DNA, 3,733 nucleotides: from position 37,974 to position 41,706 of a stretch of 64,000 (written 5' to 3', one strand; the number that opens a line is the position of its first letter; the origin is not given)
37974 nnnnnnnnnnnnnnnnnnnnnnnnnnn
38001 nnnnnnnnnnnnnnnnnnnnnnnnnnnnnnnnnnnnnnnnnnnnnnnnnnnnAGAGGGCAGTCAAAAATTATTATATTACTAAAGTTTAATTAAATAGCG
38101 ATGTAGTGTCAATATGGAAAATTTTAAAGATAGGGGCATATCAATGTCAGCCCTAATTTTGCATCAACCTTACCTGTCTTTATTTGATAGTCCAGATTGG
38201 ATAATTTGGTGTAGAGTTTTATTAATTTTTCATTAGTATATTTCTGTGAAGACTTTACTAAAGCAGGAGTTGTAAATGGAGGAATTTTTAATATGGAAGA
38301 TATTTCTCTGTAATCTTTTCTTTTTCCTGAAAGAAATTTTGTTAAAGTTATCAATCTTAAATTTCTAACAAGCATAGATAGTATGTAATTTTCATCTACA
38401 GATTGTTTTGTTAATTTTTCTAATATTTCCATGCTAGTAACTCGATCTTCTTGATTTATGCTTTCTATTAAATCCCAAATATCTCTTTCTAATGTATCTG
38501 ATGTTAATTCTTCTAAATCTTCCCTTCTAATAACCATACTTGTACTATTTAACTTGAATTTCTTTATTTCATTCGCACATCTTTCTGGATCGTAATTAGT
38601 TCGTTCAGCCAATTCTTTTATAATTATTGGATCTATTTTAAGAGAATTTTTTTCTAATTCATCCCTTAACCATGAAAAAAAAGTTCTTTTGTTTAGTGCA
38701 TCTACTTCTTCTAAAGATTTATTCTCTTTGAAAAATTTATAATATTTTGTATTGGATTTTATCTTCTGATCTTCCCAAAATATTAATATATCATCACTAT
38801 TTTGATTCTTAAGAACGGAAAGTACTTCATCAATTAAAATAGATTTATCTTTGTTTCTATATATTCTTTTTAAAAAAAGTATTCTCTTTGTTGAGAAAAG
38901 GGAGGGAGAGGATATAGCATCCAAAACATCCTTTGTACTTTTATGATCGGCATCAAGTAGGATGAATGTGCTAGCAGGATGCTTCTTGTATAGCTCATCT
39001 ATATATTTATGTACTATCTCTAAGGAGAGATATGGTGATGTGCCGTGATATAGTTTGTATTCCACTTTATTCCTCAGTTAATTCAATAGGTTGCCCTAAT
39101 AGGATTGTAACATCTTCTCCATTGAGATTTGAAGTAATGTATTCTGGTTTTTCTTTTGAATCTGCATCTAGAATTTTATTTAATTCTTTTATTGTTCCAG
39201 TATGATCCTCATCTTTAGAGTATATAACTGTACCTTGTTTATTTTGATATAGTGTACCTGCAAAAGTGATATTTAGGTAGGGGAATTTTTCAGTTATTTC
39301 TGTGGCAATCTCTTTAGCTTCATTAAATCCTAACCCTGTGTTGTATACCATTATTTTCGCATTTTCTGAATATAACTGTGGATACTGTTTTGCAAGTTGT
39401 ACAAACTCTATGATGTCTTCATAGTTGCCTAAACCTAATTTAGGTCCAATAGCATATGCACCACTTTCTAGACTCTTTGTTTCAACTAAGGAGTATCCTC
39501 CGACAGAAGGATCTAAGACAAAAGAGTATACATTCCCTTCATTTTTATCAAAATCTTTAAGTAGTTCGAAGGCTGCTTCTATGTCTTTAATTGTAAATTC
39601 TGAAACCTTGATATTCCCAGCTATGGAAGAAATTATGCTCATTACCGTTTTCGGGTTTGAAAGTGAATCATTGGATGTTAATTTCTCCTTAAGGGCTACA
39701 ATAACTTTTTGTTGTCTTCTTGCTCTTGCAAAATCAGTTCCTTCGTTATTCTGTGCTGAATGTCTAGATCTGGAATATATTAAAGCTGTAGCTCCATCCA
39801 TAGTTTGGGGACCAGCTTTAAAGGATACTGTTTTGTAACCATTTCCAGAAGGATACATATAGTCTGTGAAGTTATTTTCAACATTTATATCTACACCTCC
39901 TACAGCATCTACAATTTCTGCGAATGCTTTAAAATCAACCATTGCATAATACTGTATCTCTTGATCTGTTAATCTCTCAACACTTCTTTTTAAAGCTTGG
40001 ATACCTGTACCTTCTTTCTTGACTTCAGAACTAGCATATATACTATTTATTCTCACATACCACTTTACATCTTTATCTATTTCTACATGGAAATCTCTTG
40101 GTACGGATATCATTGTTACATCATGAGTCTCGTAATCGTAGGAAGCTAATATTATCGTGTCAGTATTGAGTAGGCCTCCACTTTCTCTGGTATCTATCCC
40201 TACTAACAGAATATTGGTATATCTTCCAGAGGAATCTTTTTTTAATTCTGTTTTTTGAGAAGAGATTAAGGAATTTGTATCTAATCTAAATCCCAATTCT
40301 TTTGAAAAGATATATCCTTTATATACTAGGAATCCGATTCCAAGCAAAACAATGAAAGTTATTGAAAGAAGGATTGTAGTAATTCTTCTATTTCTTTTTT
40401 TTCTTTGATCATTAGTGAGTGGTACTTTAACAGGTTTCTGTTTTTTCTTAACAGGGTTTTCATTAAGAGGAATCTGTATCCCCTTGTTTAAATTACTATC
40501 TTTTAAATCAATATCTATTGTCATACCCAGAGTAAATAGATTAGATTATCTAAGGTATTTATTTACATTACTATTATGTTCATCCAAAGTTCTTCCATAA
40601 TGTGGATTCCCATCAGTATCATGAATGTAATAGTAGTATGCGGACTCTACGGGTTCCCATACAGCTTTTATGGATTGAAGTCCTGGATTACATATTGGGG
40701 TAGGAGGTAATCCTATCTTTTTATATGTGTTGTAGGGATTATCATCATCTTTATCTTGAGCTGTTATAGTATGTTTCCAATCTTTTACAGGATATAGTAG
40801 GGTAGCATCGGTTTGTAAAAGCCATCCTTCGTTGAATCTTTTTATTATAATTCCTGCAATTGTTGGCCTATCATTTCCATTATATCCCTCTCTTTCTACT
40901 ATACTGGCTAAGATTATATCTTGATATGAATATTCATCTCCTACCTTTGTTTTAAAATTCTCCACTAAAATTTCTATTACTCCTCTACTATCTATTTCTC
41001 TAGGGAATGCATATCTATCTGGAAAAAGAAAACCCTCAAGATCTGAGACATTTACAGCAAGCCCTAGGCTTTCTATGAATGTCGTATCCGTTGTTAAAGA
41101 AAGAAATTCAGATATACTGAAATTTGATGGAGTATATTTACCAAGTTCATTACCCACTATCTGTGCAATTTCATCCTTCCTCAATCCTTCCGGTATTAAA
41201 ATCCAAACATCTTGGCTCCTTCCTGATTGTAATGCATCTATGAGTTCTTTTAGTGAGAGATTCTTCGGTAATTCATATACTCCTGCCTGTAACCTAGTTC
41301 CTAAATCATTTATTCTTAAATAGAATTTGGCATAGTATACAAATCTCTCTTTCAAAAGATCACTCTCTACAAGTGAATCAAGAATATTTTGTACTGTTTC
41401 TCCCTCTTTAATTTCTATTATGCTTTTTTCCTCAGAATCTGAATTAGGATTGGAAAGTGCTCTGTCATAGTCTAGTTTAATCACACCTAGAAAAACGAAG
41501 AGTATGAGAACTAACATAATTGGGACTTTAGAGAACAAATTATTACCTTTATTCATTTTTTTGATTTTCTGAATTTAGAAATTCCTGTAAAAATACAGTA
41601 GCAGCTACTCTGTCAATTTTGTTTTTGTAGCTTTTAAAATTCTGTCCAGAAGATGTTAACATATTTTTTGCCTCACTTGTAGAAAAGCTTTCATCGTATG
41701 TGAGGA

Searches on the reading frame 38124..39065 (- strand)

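Call 62: search_protein_families(library=pfam, proteins=[window:38124-39065:-], max_evalue=0.00001)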
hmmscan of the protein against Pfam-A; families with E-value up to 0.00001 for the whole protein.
window:38124-39065:- (313 aa): 2 families
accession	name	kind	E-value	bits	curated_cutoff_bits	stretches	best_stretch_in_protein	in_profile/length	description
PF21694.2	DNA_pol3_delta_C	-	9.6e-23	80.9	27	1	193-309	1-117/121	DNA polymerase III delta subunit, C-terminal domain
PF06144.19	DNA_pol3_delta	-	1.7e-06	28.5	21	1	6-117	3-119/124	DNA polymerase III, delta subunit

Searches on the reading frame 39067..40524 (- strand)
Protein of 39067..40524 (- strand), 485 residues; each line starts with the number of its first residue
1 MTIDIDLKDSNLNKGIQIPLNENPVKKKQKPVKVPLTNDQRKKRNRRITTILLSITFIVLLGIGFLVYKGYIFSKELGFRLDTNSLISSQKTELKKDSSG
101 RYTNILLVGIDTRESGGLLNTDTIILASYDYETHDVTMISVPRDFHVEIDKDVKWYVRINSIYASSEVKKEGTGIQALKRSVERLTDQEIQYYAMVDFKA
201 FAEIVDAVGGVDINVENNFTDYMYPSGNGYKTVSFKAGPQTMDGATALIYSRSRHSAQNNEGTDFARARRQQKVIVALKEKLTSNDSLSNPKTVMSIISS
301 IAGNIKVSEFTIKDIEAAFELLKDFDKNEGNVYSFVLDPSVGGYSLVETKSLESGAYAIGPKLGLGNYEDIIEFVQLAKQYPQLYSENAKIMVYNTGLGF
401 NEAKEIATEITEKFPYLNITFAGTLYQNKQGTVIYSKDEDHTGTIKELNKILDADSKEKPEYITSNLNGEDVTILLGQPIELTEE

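Call 62: search_protein_families(library=pfam, proteins=[window:39067-40524:-], max_evalue=0.00001)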
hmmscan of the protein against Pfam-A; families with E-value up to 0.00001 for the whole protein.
window:39067-40524:- (485 aa): 1 family
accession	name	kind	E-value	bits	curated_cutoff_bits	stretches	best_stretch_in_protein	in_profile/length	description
PF03816.19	LytR_cpsA_psr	-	7.9e-38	130.4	24.6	1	120-283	1-149/150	LytR_cpsA_psr family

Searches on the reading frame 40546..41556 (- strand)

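Call 62: search_protein_families(library=pfam, proteins=[window:40546-41556:-], max_evalue=0.00001)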
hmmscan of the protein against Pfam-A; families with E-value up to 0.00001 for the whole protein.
window:40546-41556:- (336 aa): 1 family
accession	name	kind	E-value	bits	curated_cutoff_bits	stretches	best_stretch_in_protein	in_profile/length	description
PF02618.21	YceG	-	3.7e-69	233.7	32.4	1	47-333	1-275/275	YceG-like family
